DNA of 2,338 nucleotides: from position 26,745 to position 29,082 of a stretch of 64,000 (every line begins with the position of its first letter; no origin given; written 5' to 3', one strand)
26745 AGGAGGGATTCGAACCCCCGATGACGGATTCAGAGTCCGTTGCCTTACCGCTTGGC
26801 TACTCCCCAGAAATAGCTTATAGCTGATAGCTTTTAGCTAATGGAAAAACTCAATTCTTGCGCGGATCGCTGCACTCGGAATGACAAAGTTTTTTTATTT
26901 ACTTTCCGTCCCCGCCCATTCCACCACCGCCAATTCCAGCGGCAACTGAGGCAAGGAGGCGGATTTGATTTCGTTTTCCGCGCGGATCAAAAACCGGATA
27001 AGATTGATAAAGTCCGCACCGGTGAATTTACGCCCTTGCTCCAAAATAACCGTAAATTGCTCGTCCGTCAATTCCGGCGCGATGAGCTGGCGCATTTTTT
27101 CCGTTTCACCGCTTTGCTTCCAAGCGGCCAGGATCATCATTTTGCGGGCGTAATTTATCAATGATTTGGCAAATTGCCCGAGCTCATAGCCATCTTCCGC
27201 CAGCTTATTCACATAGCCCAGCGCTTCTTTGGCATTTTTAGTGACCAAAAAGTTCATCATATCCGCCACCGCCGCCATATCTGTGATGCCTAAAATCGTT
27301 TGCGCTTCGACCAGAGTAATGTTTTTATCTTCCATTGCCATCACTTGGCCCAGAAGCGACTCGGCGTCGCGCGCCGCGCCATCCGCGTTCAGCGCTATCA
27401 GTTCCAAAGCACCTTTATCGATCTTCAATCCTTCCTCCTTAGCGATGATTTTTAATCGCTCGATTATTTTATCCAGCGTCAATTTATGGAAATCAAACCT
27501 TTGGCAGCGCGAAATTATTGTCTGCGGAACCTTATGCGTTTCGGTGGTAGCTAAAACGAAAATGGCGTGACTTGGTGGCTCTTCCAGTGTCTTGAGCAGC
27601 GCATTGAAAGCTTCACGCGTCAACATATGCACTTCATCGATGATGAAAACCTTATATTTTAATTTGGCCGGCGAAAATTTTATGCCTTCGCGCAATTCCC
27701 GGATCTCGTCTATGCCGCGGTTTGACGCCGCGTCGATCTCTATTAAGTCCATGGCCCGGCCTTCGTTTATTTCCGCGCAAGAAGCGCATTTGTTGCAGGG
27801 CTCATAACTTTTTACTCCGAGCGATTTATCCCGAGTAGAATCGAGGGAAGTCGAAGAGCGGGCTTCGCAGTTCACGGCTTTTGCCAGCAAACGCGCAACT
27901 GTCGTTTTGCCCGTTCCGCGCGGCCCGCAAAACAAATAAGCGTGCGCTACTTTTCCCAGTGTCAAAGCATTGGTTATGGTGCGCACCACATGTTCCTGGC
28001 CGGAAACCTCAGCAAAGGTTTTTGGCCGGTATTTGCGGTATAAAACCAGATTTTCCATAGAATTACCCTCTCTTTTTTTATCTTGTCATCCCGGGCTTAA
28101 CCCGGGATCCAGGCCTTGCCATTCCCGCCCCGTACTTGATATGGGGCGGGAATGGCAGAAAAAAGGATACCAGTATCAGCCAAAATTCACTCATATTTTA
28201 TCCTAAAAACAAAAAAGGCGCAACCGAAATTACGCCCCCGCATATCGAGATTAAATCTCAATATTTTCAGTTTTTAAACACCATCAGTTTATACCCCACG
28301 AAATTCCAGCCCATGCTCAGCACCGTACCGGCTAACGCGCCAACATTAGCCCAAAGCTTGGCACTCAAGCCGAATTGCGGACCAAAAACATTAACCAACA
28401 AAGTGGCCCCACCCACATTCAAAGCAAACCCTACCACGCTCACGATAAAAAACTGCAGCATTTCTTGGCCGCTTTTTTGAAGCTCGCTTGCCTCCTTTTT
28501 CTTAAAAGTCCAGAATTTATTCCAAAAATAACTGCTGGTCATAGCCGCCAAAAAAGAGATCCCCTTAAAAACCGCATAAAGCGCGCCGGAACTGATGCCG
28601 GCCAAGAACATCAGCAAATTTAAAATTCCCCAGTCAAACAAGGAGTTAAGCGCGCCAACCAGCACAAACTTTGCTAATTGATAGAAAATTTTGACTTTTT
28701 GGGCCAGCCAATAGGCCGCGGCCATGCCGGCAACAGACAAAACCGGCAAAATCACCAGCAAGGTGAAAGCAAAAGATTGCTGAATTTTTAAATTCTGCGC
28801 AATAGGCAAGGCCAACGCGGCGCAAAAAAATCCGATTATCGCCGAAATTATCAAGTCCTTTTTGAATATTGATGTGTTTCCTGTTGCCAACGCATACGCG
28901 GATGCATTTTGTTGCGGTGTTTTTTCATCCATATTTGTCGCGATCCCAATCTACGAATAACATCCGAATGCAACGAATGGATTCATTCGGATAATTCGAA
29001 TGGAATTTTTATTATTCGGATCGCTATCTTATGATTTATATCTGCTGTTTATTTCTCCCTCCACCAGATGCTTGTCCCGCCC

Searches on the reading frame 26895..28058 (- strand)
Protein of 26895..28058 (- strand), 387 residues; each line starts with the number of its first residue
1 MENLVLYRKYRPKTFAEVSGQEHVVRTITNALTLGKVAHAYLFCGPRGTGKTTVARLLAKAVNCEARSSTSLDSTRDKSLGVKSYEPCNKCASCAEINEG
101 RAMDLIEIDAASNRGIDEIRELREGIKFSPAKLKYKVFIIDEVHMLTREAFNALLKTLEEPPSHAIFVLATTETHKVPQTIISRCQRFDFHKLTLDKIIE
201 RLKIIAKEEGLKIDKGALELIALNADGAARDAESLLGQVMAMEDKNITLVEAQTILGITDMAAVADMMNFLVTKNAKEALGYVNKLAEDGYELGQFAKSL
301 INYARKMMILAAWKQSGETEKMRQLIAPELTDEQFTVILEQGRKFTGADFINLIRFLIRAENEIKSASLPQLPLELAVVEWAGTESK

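Call 76: search_protein_families(library=pfam, max_evalue=0.00001, proteins=[window:26895-28058:-])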
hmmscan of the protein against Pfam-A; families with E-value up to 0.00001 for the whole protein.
window:26895-28058:- (387 aa): 8 families
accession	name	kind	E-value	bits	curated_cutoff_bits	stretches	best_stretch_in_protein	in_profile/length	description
PF13177.12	DNA_pol3_delta2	-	6.9e-43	146.8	27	1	20-193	1-160/161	DNA polymerase III, delta subunit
PF00004.35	AAA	-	8.2e-14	52.6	21.2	1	42-189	2-124/131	ATPase family associated with various cellular activities (AAA)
PF12169.13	DNA_pol3_gamma3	-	6.9e-11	42.5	24.4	1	248-380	2-126/143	DNA polymerase III subunits gamma and tau domain III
PF22608.2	DNAX_ATPase_lid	-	1.3e-08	34.9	27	1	198-242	2-46/49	DNA polymerase III clamp loader subunit, ATPase lid domain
PF13401.12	AAA_22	-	4.4e-08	34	27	1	41-169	8-120/130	AAA domain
PF05496.18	RuvB_N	-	2.9e-07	30.8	27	0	11-70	2-65/159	Holliday junction DNA helicase RuvB P-loop domain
PF07728.20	AAA_5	-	6.5e-07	29.9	22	1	42-161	3-93/139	AAA domain (dynein-related subfamily)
PF06068.19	TIP49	-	3.3e-06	26.9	23.8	0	131-174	271-313/347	TIP49 P-loop domain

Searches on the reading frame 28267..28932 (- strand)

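Call 92: search_protein_families(library=pfam, max_evalue=0.0001, proteins=[window:28267-28932:-])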
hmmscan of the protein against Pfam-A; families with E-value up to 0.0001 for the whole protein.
window:28267-28932:- (221 aa): 1 family
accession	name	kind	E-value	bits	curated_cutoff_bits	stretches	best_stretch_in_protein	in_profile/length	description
PF04138.20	GtrA_DPMS_TM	-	2.4e-22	79.8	26.1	1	88-219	1-117/117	GtrA/DPMS, transmembrane domain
